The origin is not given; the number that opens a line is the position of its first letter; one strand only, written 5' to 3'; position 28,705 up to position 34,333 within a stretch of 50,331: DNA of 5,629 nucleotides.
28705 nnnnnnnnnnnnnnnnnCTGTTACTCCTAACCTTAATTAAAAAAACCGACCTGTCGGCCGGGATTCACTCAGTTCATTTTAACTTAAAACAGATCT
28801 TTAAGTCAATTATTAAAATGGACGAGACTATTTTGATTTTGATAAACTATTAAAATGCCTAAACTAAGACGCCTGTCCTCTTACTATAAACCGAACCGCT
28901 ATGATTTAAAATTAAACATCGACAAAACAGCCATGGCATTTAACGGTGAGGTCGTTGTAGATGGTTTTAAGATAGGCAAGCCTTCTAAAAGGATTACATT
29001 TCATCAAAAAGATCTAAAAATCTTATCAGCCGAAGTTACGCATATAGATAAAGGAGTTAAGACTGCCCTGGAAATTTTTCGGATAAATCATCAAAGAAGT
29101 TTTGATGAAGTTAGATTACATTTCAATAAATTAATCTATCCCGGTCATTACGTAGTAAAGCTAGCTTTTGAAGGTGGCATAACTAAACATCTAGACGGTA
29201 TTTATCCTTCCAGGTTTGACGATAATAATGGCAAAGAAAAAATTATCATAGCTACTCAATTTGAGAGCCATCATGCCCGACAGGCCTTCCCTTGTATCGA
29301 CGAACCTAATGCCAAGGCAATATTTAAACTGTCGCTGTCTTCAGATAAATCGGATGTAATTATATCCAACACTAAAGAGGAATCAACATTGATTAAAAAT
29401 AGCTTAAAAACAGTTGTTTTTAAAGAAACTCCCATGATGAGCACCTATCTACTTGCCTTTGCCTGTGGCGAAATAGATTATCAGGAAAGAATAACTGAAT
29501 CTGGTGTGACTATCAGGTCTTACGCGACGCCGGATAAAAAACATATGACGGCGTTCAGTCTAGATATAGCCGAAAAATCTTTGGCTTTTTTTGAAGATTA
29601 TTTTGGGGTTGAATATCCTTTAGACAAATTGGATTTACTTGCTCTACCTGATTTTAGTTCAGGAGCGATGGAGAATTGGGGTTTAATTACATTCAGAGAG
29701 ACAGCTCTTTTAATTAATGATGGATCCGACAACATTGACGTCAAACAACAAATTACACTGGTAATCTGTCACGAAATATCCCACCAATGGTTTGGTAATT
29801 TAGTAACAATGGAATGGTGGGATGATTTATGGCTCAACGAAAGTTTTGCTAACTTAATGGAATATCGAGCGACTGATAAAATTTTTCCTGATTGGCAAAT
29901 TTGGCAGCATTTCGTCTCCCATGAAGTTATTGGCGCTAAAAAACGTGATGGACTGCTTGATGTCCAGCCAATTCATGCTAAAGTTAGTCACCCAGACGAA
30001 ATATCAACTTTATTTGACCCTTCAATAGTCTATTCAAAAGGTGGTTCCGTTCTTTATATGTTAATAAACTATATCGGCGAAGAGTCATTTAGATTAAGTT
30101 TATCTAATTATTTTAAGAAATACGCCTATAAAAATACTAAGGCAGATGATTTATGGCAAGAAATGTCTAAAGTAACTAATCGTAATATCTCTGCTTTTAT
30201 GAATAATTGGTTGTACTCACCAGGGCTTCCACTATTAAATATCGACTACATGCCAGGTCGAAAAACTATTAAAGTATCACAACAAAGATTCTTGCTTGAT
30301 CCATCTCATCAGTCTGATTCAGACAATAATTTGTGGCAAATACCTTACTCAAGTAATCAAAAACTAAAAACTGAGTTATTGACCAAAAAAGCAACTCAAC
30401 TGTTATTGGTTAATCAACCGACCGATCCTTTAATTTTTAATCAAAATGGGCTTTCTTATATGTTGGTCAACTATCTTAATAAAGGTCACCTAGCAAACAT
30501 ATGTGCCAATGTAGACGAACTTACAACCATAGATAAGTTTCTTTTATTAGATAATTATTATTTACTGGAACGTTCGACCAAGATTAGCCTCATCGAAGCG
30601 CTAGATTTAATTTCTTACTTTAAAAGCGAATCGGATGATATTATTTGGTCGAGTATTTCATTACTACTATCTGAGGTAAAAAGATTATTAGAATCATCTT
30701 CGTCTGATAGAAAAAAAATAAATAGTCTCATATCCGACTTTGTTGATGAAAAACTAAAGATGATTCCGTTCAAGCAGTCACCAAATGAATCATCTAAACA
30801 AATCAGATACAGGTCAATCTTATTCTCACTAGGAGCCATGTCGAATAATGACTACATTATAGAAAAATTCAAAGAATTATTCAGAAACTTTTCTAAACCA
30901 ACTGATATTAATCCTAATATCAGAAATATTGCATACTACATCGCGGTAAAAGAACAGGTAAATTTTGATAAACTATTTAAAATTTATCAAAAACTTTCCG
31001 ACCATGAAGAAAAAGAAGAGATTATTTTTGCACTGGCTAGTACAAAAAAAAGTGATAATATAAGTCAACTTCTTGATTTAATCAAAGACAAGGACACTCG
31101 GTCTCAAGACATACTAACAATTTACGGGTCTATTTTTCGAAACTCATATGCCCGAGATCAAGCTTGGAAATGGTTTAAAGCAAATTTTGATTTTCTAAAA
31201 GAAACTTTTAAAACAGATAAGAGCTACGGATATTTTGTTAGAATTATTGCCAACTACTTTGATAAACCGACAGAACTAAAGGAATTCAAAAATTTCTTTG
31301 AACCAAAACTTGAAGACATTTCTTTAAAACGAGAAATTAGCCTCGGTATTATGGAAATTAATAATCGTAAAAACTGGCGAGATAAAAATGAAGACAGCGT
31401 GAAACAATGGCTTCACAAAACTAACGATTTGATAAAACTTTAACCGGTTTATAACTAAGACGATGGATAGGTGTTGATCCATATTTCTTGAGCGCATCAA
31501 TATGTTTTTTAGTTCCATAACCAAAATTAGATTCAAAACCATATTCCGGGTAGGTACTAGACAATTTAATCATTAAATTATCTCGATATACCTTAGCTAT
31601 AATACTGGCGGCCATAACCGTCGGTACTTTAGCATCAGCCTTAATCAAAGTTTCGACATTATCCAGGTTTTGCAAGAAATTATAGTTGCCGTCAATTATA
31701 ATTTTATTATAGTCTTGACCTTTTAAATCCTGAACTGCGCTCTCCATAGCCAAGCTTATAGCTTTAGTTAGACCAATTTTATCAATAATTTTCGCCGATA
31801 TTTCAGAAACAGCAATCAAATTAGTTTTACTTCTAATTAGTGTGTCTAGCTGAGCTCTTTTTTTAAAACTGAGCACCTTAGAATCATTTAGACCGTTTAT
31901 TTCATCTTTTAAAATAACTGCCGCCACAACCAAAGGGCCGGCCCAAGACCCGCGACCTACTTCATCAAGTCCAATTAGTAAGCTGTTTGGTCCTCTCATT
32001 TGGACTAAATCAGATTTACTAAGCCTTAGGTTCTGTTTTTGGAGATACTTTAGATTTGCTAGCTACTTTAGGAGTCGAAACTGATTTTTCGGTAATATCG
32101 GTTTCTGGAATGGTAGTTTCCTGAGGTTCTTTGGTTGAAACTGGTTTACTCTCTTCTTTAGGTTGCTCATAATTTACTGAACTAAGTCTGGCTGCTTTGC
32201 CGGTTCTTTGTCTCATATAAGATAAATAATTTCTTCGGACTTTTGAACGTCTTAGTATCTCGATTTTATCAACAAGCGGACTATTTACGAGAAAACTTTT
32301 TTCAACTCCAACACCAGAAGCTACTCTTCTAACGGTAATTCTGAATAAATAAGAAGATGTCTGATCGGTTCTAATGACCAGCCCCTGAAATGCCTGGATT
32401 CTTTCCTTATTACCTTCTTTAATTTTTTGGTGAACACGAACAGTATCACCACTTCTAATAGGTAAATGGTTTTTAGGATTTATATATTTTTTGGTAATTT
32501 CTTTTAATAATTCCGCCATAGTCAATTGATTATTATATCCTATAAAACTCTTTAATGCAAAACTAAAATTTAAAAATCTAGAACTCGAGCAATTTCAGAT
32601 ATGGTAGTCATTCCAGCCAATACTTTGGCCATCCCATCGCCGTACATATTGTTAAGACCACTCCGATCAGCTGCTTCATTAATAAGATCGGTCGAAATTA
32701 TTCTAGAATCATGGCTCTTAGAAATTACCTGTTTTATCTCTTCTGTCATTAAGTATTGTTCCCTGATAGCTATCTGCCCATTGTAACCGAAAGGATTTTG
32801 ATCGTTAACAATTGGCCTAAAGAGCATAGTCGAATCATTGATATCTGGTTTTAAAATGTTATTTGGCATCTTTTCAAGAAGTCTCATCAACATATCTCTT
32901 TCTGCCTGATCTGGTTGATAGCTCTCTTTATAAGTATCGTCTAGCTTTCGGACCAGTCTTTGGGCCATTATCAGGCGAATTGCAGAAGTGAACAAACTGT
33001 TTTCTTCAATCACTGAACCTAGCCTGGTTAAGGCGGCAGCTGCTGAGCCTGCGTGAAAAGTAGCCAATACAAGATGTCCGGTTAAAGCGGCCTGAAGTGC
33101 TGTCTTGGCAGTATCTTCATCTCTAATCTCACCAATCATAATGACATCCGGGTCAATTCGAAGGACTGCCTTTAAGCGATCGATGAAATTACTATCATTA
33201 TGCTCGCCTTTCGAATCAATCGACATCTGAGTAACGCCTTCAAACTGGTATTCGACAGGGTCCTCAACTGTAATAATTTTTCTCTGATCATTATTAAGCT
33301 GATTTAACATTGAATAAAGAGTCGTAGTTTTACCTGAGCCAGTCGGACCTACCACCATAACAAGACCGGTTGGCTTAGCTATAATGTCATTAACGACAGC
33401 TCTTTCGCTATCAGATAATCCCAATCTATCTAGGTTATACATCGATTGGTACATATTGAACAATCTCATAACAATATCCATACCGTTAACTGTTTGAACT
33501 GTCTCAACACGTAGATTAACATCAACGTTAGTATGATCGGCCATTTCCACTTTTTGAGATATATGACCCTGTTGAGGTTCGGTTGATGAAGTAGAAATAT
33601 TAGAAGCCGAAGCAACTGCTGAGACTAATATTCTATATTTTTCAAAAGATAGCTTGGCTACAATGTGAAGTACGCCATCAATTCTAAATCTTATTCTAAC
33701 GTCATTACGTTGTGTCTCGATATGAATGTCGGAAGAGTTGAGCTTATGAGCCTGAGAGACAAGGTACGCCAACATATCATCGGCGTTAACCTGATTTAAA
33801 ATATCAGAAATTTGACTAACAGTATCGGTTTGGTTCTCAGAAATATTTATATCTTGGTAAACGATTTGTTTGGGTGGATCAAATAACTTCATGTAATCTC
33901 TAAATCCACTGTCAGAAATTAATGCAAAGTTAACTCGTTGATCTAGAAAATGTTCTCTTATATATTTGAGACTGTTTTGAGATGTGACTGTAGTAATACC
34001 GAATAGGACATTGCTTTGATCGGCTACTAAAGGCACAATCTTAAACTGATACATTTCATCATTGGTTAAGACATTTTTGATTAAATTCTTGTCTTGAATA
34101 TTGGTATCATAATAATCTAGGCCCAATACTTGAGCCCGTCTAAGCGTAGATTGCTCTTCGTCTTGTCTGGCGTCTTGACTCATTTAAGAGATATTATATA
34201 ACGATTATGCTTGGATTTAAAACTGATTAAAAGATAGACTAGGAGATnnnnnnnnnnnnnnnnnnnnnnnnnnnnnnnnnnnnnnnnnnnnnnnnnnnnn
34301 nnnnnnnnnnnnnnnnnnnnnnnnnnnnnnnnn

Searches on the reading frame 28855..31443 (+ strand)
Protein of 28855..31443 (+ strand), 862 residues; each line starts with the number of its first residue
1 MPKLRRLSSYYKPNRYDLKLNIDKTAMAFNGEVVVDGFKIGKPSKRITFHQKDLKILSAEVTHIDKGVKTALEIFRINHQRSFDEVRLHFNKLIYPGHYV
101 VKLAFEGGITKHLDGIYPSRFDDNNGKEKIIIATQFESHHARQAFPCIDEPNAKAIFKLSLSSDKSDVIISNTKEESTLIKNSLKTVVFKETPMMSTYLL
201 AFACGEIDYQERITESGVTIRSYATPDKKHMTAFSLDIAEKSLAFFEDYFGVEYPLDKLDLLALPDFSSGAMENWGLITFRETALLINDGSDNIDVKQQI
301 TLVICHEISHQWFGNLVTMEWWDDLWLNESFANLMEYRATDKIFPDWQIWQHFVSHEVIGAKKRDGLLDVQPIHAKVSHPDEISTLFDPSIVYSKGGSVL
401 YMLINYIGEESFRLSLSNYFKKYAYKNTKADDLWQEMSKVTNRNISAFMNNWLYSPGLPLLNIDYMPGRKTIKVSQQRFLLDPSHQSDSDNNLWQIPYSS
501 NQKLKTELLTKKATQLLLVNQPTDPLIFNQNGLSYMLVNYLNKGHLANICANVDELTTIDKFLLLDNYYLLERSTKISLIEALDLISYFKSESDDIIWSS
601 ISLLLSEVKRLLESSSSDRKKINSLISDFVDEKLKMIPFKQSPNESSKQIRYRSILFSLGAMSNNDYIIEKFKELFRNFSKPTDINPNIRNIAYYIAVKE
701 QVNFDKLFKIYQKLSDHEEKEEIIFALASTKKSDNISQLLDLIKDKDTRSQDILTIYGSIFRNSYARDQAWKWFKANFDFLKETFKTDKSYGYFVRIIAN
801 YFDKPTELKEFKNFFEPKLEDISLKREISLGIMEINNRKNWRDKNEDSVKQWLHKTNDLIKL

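Call 6: search_protein_families(library=ncbifam, proteins=[window:28855-31443:+])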
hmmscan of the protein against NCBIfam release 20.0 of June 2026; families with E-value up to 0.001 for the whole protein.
window:28855-31443:+ (862 aa): 3 families
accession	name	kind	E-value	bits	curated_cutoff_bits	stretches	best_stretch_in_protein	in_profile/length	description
TIGR02412.1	pepN_strep_liv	equivalog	6.6e-86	289.4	591.2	1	78-595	70-585/832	aminopeptidase N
TIGR02414.1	pepN_proteo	equivalog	3.8e-37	127.9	718.2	1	130-465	108-446/868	aminopeptidase N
TIGR02411.1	leuko_A4_hydro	equivalog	4.2e-34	118.2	761.7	1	12-465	12-451/600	leukotriene-A(4) hydrolase/aminopeptidase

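Call 7: search_protein_families(library=pfam, proteins=[window:28855-31443:+])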
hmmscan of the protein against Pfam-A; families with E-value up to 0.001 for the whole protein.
window:28855-31443:+ (862 aa): 3 families
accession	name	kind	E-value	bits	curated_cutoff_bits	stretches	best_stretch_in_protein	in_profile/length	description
PF01433.26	Peptidase_M1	-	1.1e-81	274.1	27.7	1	234-452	1-218/218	Peptidase family M1 domain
PF11838.14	ERAP1_C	-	1.2e-54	186.3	38.2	1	526-828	2-309/318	ERAP1-like C-terminal domain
PF17900.6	Peptidase_M1_N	-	1.8e-43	149.3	25.8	1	12-199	1-186/186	Peptidase M1 N-terminal domain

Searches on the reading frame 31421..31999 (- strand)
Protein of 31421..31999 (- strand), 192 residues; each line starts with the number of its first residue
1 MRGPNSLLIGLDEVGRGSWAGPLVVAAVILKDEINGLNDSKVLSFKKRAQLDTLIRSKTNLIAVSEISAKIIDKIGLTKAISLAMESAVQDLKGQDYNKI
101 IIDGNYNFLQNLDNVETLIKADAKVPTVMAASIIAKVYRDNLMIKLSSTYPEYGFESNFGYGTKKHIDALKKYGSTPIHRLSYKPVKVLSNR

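Call 9: search_protein_families(library=pfam, max_evalue=1e-8, proteins=[window:31421-31999:-])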
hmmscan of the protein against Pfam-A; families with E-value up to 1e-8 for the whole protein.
window:31421-31999:- (192 aa): 1 family
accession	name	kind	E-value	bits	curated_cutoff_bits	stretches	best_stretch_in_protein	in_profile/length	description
PF01351.25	RNase_HII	-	3.4e-38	132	25.8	1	9-185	1-198/199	Ribonuclease HII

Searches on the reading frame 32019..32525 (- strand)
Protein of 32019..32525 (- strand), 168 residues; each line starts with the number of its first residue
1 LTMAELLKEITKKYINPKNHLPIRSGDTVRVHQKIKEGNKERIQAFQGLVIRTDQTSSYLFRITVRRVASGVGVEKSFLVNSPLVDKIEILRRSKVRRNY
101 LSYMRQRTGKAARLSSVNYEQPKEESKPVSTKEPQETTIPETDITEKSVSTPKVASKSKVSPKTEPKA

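Call 9: search_protein_families(library=pfam, max_evalue=1e-8, proteins=[window:32019-32525:-])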
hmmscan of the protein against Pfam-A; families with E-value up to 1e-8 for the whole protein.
window:32019-32525:- (168 aa): 1 family
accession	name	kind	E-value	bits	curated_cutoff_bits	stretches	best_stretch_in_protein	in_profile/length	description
PF01245.26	Ribosomal_L19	-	1.2e-34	119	22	1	6-115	2-109/111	Ribosomal protein L19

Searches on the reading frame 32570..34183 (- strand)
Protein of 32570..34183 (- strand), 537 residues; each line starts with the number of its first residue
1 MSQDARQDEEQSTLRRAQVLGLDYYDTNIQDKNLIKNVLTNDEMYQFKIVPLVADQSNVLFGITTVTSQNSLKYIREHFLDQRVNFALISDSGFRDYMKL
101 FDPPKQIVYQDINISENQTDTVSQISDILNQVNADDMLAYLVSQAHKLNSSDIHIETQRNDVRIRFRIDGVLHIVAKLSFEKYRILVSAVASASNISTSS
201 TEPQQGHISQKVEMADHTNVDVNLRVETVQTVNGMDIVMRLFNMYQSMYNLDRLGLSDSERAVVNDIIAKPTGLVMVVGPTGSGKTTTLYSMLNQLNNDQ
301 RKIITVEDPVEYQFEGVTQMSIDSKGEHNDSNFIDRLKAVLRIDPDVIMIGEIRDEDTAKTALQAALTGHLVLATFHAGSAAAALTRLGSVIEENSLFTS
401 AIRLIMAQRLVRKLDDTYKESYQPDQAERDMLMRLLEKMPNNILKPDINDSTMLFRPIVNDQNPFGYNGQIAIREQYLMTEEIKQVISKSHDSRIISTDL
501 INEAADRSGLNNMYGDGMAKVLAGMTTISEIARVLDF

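Call 9: search_protein_families(library=pfam, max_evalue=1e-8, proteins=[window:32570-34183:-])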
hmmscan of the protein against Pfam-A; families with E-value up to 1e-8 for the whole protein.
window:32570-34183:- (537 aa): 1 family
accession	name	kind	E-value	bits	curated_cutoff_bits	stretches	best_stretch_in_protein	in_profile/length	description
PF00437.27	T2SSE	-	4.1e-88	296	24.9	1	138-533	12-370/370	Type II/IV secretion system protein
